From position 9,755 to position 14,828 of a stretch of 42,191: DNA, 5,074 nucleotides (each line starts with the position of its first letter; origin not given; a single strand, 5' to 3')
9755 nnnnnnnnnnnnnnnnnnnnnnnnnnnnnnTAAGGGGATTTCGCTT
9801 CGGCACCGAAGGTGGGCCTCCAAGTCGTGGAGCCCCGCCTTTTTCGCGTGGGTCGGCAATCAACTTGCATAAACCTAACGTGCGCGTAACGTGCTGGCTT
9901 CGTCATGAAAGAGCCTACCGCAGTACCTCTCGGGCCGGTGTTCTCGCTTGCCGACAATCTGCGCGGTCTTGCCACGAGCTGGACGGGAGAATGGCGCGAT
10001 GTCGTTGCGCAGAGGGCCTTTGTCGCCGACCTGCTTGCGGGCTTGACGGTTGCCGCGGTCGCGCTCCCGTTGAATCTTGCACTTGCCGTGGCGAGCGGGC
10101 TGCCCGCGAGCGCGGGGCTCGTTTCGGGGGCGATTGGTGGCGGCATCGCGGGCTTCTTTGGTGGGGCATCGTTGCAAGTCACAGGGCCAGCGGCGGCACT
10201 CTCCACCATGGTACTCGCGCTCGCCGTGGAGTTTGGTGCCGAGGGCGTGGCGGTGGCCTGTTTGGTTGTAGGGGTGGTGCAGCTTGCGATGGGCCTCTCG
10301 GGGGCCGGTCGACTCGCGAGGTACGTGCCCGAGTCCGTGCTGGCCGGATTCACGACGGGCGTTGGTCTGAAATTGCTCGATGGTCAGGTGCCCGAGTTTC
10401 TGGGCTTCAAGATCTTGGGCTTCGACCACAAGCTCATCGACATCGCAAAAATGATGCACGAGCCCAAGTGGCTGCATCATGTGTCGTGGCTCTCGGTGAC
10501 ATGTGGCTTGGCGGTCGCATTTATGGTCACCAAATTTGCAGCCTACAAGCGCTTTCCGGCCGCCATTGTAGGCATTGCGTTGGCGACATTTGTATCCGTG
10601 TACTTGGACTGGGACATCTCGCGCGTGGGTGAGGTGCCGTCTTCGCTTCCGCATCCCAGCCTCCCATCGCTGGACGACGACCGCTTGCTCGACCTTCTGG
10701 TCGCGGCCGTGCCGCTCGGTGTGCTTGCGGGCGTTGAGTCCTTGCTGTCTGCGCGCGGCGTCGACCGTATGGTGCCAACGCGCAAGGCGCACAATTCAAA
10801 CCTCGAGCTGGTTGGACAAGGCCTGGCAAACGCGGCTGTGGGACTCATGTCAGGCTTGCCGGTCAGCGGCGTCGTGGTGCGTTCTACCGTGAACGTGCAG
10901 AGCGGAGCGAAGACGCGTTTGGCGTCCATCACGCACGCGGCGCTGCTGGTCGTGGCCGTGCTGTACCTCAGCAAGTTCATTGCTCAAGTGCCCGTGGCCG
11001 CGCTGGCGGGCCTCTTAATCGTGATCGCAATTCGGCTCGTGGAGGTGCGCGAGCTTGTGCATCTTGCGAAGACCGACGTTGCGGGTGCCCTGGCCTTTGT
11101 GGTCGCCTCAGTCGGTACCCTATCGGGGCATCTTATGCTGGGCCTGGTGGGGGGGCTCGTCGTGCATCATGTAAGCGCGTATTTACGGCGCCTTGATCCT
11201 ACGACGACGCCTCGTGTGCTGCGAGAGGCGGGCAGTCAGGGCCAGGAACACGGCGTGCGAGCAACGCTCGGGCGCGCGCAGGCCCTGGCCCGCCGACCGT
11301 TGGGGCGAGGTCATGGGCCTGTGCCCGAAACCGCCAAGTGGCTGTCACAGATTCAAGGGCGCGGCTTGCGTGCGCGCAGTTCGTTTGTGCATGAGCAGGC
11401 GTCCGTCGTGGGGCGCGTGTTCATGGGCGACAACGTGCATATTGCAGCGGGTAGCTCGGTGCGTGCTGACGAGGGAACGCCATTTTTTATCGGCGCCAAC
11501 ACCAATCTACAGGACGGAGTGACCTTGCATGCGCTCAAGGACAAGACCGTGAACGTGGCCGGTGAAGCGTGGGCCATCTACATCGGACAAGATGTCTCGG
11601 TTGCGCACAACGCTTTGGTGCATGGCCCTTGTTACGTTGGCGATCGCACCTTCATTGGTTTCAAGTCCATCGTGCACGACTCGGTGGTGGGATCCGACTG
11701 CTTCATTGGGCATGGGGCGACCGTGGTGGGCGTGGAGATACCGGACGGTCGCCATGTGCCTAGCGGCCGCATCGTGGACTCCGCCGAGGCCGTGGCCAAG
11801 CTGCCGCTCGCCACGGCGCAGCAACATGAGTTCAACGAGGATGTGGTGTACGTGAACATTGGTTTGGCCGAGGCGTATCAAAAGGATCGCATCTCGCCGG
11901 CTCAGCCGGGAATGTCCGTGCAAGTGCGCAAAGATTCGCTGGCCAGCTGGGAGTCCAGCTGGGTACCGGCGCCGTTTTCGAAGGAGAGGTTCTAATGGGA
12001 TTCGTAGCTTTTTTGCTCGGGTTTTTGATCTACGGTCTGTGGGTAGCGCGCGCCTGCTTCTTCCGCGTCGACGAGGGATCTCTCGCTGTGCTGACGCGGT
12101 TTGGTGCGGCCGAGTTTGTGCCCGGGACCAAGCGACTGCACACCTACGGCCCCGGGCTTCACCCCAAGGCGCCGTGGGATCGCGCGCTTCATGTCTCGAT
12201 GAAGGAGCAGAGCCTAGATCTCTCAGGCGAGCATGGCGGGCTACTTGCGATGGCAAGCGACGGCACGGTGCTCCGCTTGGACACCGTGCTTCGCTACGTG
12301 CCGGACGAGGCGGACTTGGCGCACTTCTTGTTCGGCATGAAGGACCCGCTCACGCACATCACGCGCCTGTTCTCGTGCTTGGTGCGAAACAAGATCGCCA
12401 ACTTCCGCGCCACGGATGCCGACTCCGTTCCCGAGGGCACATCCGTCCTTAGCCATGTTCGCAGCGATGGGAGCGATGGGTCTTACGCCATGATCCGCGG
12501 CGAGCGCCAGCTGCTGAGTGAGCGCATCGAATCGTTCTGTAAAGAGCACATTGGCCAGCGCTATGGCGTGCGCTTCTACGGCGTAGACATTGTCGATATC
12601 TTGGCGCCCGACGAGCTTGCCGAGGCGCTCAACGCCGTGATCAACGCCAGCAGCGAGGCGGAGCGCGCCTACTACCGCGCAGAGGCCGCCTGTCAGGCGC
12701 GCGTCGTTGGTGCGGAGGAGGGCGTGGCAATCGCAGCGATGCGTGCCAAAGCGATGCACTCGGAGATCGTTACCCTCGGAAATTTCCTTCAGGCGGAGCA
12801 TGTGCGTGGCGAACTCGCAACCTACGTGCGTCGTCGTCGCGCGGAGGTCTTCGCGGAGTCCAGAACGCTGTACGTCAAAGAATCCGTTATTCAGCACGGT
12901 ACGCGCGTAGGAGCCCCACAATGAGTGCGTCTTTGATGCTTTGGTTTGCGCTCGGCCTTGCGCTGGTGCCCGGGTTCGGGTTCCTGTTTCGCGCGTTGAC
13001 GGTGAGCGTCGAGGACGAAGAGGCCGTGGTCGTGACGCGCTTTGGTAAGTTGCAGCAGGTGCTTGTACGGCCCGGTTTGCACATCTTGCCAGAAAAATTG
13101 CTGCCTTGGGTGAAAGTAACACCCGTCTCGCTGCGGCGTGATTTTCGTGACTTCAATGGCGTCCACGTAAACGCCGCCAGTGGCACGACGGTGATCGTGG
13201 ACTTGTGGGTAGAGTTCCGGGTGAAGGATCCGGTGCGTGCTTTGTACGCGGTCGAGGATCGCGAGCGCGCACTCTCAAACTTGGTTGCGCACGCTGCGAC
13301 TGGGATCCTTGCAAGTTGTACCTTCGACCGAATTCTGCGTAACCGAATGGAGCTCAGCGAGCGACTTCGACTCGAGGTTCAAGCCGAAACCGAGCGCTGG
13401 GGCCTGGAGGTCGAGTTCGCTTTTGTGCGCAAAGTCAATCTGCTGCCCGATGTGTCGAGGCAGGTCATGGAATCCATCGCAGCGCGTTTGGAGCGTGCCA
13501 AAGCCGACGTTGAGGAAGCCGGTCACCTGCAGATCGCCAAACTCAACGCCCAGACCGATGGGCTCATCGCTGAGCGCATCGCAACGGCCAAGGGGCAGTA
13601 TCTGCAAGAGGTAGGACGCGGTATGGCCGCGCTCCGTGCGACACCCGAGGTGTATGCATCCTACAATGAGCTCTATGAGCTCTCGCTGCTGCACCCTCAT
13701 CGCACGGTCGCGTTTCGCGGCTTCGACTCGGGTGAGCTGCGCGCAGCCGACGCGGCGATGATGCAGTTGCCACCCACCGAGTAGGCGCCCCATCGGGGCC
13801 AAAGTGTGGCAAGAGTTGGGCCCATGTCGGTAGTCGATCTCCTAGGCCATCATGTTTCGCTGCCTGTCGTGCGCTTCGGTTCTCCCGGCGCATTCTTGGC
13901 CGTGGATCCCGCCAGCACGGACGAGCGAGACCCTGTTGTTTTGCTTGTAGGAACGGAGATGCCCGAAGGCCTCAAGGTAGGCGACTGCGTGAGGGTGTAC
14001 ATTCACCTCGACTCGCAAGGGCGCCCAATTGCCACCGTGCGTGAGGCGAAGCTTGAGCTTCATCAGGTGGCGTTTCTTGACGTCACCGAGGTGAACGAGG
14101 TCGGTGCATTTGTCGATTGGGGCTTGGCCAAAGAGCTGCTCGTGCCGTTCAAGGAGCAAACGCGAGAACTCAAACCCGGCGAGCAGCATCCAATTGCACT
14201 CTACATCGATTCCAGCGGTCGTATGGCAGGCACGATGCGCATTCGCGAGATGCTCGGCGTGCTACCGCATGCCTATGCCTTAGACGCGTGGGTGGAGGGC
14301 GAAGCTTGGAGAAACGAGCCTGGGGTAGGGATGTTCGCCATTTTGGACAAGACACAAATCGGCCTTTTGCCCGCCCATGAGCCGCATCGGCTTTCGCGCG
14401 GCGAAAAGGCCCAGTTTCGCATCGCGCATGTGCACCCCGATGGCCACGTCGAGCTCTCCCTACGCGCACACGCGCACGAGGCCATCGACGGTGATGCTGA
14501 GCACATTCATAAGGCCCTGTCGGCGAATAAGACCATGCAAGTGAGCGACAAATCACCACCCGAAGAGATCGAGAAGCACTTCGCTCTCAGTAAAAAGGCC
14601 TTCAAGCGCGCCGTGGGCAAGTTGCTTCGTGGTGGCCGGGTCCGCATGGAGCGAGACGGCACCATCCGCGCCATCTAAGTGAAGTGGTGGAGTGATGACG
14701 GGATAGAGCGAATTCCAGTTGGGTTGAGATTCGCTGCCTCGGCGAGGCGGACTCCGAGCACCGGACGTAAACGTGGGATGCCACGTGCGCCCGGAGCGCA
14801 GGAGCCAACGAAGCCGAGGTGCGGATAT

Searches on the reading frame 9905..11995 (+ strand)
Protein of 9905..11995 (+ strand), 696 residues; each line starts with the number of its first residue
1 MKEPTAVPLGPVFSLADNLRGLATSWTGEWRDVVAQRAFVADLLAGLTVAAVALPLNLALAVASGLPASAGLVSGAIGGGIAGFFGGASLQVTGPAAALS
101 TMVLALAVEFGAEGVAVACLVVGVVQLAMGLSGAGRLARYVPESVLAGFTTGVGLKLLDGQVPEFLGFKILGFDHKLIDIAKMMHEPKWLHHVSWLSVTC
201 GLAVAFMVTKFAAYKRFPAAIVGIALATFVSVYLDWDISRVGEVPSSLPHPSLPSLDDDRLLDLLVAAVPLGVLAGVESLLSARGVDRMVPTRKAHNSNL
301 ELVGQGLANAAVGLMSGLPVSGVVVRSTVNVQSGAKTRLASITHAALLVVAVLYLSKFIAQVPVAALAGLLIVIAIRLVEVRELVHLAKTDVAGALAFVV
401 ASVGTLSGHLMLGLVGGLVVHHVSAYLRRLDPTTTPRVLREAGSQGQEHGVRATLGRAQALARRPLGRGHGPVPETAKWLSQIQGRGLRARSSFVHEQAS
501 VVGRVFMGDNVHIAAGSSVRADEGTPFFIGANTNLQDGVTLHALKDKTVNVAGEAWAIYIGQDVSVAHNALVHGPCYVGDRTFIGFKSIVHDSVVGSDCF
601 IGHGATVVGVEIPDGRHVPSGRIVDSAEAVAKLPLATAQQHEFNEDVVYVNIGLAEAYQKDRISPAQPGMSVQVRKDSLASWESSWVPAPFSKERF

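Call 9: search_protein_families(library=pfam, proteins=[window:9905-11995:+])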
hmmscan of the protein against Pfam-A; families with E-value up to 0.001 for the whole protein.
window:9905-11995:+ (696 aa): 4 families
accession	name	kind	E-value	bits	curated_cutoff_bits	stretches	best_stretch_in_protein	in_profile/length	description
PF00916.26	Sulfate_transp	-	5.4e-67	226.6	23.2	1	39-400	1-379/380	Sulfate permease family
PF00132.30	Hexapep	-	3e-11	43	27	1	558-590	2-34/36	Bacterial transferase hexapeptide (six repeats)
PF25084.1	LbH_EIF2B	-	1.4e-09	38.3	54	1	558-625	4-71/105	EIF2B subunit epsilon LbH domain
PF14602.12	Hexapep_2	-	0.00036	20.6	27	0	595-623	4-31/34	Hexapeptide repeat of succinyl-transferase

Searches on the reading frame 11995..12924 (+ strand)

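Call 9: search_protein_families(library=pfam, proteins=[window:11995-12924:+])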
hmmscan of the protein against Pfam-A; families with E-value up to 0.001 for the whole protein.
window:11995-12924:+ (309 aa): 1 family
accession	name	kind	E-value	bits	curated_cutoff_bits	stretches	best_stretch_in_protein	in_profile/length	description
PF01145.31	Band_7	-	1.5e-14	54.9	23.6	1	24-231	2-174/176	SPFH domain / Band 7 family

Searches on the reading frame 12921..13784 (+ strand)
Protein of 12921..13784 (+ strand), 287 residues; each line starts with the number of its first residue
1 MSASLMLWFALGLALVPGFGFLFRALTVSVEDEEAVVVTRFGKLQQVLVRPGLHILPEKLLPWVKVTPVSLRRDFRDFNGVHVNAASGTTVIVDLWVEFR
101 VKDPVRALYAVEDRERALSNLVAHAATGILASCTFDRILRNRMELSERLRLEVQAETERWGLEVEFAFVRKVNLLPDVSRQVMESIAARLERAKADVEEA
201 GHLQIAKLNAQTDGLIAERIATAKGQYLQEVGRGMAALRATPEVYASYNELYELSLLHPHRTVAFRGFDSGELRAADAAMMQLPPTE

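Call 9: search_protein_families(library=pfam, proteins=[window:12921-13784:+])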
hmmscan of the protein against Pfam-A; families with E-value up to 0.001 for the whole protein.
window:12921-13784:+ (287 aa): 1 family
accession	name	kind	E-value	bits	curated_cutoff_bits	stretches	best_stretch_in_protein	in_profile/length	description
PF01145.31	Band_7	-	1.6e-24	87.4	23.6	1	29-200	2-172/176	SPFH domain / Band 7 family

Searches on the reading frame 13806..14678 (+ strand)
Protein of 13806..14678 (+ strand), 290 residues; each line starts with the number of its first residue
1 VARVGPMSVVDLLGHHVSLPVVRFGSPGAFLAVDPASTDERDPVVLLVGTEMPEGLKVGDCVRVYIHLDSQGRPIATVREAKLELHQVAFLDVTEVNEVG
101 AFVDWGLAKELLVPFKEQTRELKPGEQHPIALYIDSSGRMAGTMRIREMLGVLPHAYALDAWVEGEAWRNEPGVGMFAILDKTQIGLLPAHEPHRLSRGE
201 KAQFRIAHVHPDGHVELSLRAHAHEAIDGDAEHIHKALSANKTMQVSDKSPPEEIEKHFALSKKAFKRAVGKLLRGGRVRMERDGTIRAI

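Call 9: search_protein_families(library=pfam, proteins=[window:13806-14678:+])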
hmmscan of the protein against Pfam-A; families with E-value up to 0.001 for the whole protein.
window:13806-14678:+ (290 aa): 3 families
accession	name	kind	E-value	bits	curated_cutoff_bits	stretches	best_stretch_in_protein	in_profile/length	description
PF13509.12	S1_2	-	3.4e-18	65.9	21.8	2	13-78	1-60/61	S1 domain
PF17783.7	CvfB_WH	-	1.7e-16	60.2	22.9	1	234-286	3-56/58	CvfB-like winged helix domain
PF00575.29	S1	-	0.00049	20.8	22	0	93-121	12-40/74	S1 RNA binding domain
